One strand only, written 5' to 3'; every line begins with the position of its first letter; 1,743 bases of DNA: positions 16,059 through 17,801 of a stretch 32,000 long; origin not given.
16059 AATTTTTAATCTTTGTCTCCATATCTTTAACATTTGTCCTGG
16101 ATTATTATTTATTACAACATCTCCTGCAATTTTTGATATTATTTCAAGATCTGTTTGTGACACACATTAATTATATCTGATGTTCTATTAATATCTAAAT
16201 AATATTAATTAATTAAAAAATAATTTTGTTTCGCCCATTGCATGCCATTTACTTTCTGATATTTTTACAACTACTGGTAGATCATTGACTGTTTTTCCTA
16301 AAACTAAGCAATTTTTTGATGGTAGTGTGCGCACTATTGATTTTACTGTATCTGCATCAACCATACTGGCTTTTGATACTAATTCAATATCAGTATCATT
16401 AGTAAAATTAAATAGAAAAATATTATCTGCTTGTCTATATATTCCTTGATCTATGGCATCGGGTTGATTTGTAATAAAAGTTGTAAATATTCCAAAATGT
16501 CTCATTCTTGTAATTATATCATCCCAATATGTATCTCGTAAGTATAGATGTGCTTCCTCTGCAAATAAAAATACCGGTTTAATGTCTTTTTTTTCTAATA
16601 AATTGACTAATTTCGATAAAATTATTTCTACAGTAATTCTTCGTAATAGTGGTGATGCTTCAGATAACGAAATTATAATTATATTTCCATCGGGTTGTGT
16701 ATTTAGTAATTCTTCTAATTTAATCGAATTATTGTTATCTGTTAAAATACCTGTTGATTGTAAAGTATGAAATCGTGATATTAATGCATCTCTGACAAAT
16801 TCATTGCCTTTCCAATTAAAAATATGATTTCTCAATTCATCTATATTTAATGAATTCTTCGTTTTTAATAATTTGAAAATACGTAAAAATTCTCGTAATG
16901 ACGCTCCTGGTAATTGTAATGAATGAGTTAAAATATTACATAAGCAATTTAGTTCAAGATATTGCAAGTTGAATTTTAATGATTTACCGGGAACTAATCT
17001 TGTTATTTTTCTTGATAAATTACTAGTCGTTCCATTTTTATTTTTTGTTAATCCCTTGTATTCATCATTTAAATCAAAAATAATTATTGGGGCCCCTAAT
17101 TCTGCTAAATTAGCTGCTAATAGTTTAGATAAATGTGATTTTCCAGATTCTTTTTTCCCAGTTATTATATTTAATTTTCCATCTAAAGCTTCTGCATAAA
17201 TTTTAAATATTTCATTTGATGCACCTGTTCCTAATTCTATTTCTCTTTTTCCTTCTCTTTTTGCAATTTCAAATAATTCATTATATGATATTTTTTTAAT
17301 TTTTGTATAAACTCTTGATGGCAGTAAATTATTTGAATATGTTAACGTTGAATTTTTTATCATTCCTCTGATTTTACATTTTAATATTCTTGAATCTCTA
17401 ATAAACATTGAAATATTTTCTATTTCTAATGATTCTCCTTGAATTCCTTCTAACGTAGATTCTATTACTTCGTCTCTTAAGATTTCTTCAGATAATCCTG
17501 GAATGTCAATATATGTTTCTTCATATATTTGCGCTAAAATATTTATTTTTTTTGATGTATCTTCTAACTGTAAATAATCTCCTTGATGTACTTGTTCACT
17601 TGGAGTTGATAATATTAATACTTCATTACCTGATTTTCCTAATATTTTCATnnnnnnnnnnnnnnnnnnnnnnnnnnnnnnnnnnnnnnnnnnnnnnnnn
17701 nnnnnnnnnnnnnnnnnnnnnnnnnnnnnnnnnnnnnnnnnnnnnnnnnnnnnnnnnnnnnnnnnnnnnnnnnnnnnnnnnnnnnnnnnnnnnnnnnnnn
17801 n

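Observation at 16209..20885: HerA/NurA module embedded in a back-to-back two-operon locus with unrecognised partners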

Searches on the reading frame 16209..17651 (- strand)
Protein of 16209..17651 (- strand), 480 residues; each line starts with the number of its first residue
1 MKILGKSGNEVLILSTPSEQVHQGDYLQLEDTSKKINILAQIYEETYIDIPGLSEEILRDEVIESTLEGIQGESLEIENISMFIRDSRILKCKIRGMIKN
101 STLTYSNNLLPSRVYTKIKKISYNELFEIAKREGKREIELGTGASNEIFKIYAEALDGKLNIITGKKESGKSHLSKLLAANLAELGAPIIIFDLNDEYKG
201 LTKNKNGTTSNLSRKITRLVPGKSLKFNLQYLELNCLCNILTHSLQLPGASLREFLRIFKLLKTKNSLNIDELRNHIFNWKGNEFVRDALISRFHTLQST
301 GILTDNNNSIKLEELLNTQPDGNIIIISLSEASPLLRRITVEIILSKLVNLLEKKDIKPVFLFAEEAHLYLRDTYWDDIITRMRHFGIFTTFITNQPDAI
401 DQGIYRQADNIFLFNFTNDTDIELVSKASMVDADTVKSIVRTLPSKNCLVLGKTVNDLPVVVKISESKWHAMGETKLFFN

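Call 3: search_protein_families(library=pfam, proteins=[window:16209-17651:-], max_evalue=0.1)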
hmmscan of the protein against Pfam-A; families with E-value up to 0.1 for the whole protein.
window:16209-17651:- (480 aa): 5 families
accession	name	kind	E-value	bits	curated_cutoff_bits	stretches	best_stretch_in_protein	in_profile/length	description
PF01935.23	DUF87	-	2.6e-11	44.5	23.2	1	169-347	34-219/220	Helicase HerA, central domain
PF01637.24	ATPase_2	-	0.024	14.9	33.2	1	158-286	20-131/225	ATPase domain predominantly from Archaea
PF20720.3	nSTAND3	-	0.06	13.5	27.2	0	159-201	18-61/155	Novel STAND NTPase 3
PF01656.29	CbiA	-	0.064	13.7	25.4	1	162-271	3-73/125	CobQ/CobB/MinD/ParA nucleotide binding domain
PF13173.12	AAA_14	-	0.075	13.5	27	0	159-203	3-46/129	AAA domain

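Call 4: search_protein_families(library=padloc, proteins=[window:16209-17651:-], max_evalue=0.1)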
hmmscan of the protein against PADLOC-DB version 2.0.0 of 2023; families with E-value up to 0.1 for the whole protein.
window:16209-17651:- (480 aa): 14 families
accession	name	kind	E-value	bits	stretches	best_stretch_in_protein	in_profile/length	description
PDLC04140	mad8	-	7.7e-19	66.3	1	148-467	17-302/314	mads_8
PDLC04105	HerA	-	1e-16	58.6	2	311-477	366-548/576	-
PDLC04103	HerA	-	1.6e-14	51.2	2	312-468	389-560/579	-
PDLC02185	HerA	-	7.9e-13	46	2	356-468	443-565/585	-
PDLC04100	HerA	-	6e-12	43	2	355-467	436-558/580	-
PDLC04102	HerA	-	3.6e-11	40.1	2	323-467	466-622/654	-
PDLC04106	HerA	-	4.5e-11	40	2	136-277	153-297/667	-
PDLC04097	HerA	-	2.5e-10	37.7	1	374-467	503-595/618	-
PDLC04104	HerA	-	2.3e-07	27.9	1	321-479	179-351/379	-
PDLC02188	HerA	-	6.5e-06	23.3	1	379-468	458-546/578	-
PDLC04098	HerA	-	6.5e-06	23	1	378-466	561-648/686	-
PDLC04107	HerA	-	0.0023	15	1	162-208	173-220/306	-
PDLC00914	TRIP13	-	0.0084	13.6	0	386-440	187-241/302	TRIP13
PDLC04099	HerA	-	0.019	12.3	1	159-201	170-213/214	-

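Call 5: search_protein_families(library=ncbifam, proteins=[window:16209-17651:-], max_evalue=0.1)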
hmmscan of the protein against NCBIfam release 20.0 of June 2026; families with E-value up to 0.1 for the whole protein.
window:16209-17651:- (480 aa): 7 families
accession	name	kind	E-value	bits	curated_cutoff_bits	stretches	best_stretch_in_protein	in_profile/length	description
NF042943.1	HerA_antiphage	equivalog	7e-12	44.7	800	2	356-468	431-553/566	anti-phage-associated helicase HerA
NF040937.1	HerA_Thermprot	equivalog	2.5e-11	42.7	800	2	358-467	349-464/487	DNA double-strand break repair helicase HerA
NF053655.1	CedD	equivalog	5.4e-11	41.9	600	1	135-439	196-502/527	DNA-translocating ATPase CedD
NF042944.1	HerA_antiphage_2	equivalog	0.0001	21.2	850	1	379-468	458-546/576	anti-phage-associated helicase HerA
NF040819.1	helicase_HerA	equivalog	0.00027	19.6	970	1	357-468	401-518/561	DNA double-strand break repair helicase HerA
TIGR02746.1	TraC-F-type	equivalog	0.0079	14.1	567.05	1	149-213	421-485/800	type IV secretion system protein TraC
TIGR03971.1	SDR_subfam_1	subfamily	0.082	12.2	300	0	156-214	1-54/271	mycofactocin-coupled SDR family oxidoreductase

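Call 11: find_homologous_proteins(query=window:16209-17651:-, max_evalue=0.00001)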
Query window:16209-17651:- (480 aa): 3234 proteins with E <= 0.00001 among 8000 candidates; the best 120 are listed.
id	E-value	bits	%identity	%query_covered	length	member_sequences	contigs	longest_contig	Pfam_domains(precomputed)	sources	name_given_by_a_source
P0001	0.0e+0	1037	99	100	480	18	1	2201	PF01935.24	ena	-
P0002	9.9e-288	972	93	100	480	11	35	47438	PF01935.24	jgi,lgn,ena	-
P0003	2.4e-240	816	99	80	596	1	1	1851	PF01935.24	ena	-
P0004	3.1e-198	677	62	100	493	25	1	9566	PF01935.24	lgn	-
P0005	6.0e-190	650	62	100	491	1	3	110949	PF01935.24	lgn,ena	-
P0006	1.6e-177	609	56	100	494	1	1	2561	PF01935.24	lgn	-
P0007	2.9e-177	608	55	100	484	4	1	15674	PF01935.24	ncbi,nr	ncbi:MAG: ATP-binding protein [Thaumarchaeota archaeon]|nr:ATP-binding protein [Nitrososphaerota arc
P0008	4.6e-177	607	55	100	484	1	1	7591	PF01935.24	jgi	-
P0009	4.4e-174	598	56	100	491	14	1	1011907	PF01935.24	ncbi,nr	ncbi:MAG: ATP-binding protein [Thaumarchaeota archaeon]|nr:ATP-binding protein [Nitrososphaerota arc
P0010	2.8e-172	592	93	62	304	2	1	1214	PF01935.24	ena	-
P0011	1.0e-168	580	53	100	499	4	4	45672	PF01935.24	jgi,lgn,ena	jgi:hypothetical protein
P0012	4.6e-168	578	53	100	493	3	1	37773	PF01935.24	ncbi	ncbi:MAG: DUF87 domain-containing protein [Nitrososphaerales archaeon]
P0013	1.1e-167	577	53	100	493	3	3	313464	PF01935.24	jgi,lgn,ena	-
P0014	4.5e-167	575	53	100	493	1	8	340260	PF01935.24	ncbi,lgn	ncbi:MAG: ATP-binding protein [Nitrososphaerales archaeon]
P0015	8.4e-167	574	53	100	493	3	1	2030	PF01935.24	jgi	-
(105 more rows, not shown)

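Call 12: find_encoding_contigs(protein=P0005, flank=8000, max_places=2)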
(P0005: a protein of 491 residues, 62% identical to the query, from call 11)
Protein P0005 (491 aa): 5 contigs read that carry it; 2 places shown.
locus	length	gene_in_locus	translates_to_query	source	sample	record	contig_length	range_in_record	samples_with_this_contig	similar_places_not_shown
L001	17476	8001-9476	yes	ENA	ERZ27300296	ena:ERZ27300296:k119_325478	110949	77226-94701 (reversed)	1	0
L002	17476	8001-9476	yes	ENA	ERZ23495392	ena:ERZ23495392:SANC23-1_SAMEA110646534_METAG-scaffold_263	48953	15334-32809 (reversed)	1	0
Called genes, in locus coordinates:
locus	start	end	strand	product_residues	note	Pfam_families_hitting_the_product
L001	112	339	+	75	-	PF01037:AsnC_trans_reg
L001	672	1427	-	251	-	-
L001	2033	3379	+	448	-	PF18195:GatD_N, PF00710:Asparaginase, PF17763:Asparaginase_C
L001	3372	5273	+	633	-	PF02934:GatB_N, PF02938:GAD, PF02637:GatB_Yqey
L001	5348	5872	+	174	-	-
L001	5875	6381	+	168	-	-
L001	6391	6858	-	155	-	-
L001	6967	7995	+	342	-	PF09376:NurA (weak)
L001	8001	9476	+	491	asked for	PF01935:DUF87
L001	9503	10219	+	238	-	PF01381:HTH_3, PF12844:HTH_19 (weak), PF13560:HTH_31 (weak)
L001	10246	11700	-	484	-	PF00587:tRNA-synt_2b, PF03129:HGTP_anticodon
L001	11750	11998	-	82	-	-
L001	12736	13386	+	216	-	-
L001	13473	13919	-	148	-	PF12172:zf-ChsH2, PF01796:OB_ChsH2_C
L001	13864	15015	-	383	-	PF00108:Thiolase_N, PF08545:ACP_syn_III (faint), PF02803:Thiolase_C, PF22691:Thiolase_C_1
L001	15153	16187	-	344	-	PF08541:ACP_syn_III_C (weak)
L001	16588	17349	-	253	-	PF00535:Glycos_transf_2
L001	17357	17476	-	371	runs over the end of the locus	PF00155:Aminotran_1_2 (weak), PF01041:DegT_DnrJ_EryC1, PF01053:Cys_Met_Meta_PP (weak)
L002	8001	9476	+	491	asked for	PF01935:DUF87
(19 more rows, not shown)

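Call 13: find_encoding_contigs(protein=P0009, flank=8000, max_places=2)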
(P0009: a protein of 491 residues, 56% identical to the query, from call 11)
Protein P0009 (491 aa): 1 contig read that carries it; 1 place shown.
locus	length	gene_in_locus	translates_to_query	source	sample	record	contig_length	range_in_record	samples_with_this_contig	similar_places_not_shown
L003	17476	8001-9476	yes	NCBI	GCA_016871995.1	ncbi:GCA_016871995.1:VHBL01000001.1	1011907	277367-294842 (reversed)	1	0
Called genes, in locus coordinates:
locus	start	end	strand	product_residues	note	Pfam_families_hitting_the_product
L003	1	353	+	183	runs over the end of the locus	PF03266:NTPase_1, PF10649:DUF2478 (weak)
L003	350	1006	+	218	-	PF01351:RNase_HII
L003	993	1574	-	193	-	PF00011:HSP20, PF17886:ArsA_HSP20 (weak)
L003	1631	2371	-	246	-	PF01269:Fibrillarin, PF01135:PCMT (faint), PF13649:Methyltransf_25 (weak)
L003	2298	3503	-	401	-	PF01798:Nop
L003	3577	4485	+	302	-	PF00977:His_biosynth (faint), PF01180:DHO_dh, PF01207:Dus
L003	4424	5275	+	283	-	PF10418:DHODB_Fe-S_bind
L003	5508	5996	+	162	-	-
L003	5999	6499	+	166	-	-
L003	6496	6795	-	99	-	-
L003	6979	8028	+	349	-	PF09376:NurA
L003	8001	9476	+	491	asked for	PF01935:DUF87 (weak)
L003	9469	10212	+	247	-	PF01381:HTH_3, PF12844:HTH_19 (weak), PF13560:HTH_31 (weak)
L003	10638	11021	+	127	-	-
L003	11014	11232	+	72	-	-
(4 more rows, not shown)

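Call 14: find_encoding_contigs(protein=P0014, flank=8000, max_places=2)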
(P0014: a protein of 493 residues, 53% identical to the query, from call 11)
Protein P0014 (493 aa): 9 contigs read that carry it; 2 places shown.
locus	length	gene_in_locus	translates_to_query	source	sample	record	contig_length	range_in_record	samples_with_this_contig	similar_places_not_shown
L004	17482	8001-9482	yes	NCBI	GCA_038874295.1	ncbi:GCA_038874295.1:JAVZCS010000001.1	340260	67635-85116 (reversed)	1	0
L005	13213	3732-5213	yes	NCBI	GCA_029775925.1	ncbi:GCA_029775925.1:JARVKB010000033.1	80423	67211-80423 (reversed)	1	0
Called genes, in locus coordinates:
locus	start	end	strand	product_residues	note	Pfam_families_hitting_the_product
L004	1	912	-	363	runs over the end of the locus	PF01896:DNA_primase_S (weak), PF18689:PriX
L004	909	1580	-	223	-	PF03692:CxxCxxCC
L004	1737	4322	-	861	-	PF00493:MCM (weak)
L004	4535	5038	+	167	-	-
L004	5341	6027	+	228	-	-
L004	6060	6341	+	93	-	-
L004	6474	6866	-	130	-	-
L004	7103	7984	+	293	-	PF09376:NurA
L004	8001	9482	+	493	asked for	PF01935:DUF87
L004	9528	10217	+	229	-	PF01381:HTH_3, PF12844:HTH_19 (faint), PF13560:HTH_31 (weak)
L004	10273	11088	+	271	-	PF01940:DUF92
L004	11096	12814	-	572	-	PF00587:tRNA-synt_2b (weak), PF03129:HGTP_anticodon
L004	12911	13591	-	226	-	PF01269:Fibrillarin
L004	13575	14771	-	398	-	PF21572:Nop5_56-rel_N_Arc (weak), PF01798:Nop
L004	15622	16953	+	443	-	PF04715:, PF00425:Chorismate_bind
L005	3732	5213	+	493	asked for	PF01935:DUF87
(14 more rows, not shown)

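Call 19: find_encoding_contigs(protein=P0002, flank=8000, max_places=2)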
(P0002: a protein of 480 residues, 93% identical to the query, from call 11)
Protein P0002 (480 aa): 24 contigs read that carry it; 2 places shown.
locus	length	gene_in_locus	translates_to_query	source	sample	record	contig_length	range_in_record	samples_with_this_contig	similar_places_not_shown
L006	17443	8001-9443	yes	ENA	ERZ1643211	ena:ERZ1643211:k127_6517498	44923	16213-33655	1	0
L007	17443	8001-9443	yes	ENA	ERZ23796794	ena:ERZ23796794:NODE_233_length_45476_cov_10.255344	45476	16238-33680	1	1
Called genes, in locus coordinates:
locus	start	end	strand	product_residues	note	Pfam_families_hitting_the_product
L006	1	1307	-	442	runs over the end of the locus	PF19289:PmbA_TldD_3rd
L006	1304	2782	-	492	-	PF01523:PmbA_TldD_1st, PF19290:PmbA_TldD_2nd (faint), PF19289:PmbA_TldD_3rd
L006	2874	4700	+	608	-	PF00437:T2SSE, PF00013:KH_1 (weak)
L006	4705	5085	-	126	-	-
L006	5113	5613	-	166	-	-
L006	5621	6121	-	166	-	-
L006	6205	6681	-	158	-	-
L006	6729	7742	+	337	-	PF09376:NurA (faint)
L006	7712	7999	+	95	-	-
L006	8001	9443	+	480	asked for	PF01935:DUF87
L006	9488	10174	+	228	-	PF01381:HTH_3 (weak)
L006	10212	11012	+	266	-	PF01940:DUF92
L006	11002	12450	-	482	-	PF00587:tRNA-synt_2b, PF03129:HGTP_anticodon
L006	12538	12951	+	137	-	PF01878:EVE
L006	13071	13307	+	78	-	PF26247:DUF8058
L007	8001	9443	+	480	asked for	PF01935:DUF87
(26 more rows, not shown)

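Call 20: find_encoding_contigs(protein=P0004, flank=8000, max_places=1)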
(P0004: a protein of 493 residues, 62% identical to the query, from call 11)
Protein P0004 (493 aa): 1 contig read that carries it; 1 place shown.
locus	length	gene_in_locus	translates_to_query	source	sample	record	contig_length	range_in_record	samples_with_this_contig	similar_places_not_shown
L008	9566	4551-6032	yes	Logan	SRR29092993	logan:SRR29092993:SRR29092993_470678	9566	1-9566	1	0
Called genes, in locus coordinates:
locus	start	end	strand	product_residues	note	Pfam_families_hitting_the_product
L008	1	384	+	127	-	?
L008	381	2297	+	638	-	PF02934:GatB_N, PF02938:GAD (faint), PF02637:GatB_Yqey, PF09424:YqeY (faint)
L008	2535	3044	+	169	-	-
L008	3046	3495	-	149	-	-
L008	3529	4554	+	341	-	PF09376:NurA (weak)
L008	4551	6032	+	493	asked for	PF01935:DUF87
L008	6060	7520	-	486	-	PF00587:tRNA-synt_2b, PF03129:HGTP_anticodon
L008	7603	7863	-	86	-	-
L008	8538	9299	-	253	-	PF13481:AAA_25 (weak), PF06745:ATPase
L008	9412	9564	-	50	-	?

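Call 26: find_related_loci(query=A1, collection=genome_contigs, flank=7000)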
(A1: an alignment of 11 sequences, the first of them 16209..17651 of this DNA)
Query A1 (480 aa) in genome_contigs; peptide patterns used: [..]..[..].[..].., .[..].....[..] (x = any residue, [..] = any of these).
599 stretches matched a pattern (row limit reached: there are more); 407 encode a relative of the query (tblastn E <= 1e-3); the best 80 are kept; 80 distinct loci.
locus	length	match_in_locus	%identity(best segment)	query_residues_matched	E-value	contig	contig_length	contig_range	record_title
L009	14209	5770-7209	55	1-479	0e+0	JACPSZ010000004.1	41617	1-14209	MAG: Thaumarchaeota archaeon isolate NC_groundwater_719_Ag_S-0.2um_45_15 S36_SO-2_scaffold_36163, whole genome shotgun s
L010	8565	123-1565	55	1-480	0e+0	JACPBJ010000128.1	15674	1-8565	MAG: Thaumarchaeota archaeon isolate NC_groundwater_254_Ag_S-0.2um_46_8 S5_GD2017_2_S2_scaffold_4729, whole genome shotg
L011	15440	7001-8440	53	1-479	5e-177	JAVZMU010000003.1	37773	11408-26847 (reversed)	MAG: Nitrososphaerales archaeon isolate DRTY-6_201912_bins_25 DRTY-6_201912_bins_25_scaffold_3, whole genome shotgun seq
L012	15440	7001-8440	52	1-479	8e-175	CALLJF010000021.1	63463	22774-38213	MAG: uncultured Nitrososphaerales archaeon isolate S1_Bin_METABAT__299_1 genome assembly, contig: c_000001697656, whole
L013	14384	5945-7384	53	1-479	3e-173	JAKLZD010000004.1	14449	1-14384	MAG: Candidatus Methylarchaceae archaeon HK01M k127_8030940, whole genome shotgun sequence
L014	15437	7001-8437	52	1-480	5e-173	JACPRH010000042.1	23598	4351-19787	MAG: Thaumarchaeota archaeon isolate NC_groundwater_674_Ag_B-0.1um_49_231 B_1_S1_Biohub_coassembly_k141_2747314, whole g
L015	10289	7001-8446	53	1-480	1e-171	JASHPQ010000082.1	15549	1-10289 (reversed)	MAG: Nitrososphaerales archaeon isolate JOPF053 JOPF_AWAY_contig_363004, whole genome shotgun sequence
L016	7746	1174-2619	52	1-480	5e-171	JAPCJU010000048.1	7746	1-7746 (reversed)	MAG: Thaumarchaeota archaeon isolate SubAcS9-71 SubAcS9-71_48, whole genome shotgun sequence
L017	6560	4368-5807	51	1-480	2e-171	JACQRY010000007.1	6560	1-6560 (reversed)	MAG: Thaumarchaeota archaeon isolate NC_groundwater_1371_Ag_S-0.2um_48_37 S_p2_S4_coassembly_k141_55635, whole genome sh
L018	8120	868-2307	52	1-479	4e-170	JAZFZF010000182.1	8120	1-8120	MAG: Nitrososphaerales archaeon isolate MT6bin.18 MT6bin.18_182, whole genome shotgun sequence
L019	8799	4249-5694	52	1-480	4e-169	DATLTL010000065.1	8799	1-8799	MAG TPA_asm: Nitrososphaerales archaeon isolate SMAG_U13955 k141_1378222, whole genome shotgun sequence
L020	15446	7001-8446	53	1-480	5e-169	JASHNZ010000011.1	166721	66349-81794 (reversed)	MAG: Nitrososphaerales archaeon isolate JOPF010 JOPF_N04C_contig_11549, whole genome shotgun sequence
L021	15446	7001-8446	53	1-480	6e-169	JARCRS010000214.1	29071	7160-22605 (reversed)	MAG: archaeon isolate Maxine3 k141_54976, whole genome shotgun sequence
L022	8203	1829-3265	51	1-480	6e-168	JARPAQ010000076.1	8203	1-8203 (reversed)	MAG: Nitrososphaerota archaeon isolate XS84Bin3 XS84_03_101_1769583, whole genome shotgun sequence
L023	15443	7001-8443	53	1-480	8e-167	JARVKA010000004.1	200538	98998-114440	MAG: Nitrososphaeria archaeon isolate JZ1_bin.63 NODE_4_length_200538_cov_3.68076, whole genome shotgun sequence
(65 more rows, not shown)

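Call 51: search_solved_structures(query=A1, max_evalue=0.001)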
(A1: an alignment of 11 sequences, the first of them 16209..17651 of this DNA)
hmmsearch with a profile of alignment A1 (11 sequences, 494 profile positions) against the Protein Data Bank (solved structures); distinct sequences matched with E-value up to 0.001: 6.
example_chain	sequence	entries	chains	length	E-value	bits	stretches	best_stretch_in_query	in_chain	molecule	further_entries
4d2i_A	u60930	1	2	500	1.3e-14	56.7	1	314-469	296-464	HERA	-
8j4u_M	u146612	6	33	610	2.4e-10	42.7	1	324-469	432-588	Nucleoside triphosphate hydrolase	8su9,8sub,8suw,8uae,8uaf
9c1m_M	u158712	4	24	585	1.1e-09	40.5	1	312-485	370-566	ATP-binding protein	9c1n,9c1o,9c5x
8wiv_A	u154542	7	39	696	1.6e-08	36.7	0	359-461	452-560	Helicase HerA central domain-containing protein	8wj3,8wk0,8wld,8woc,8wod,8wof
9x1l_A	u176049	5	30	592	1.1e-05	27.3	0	359-469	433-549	DNA helicase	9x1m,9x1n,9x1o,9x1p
8xau_A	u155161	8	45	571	5.5e-05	25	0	334-469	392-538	ATP-binding protein | HerA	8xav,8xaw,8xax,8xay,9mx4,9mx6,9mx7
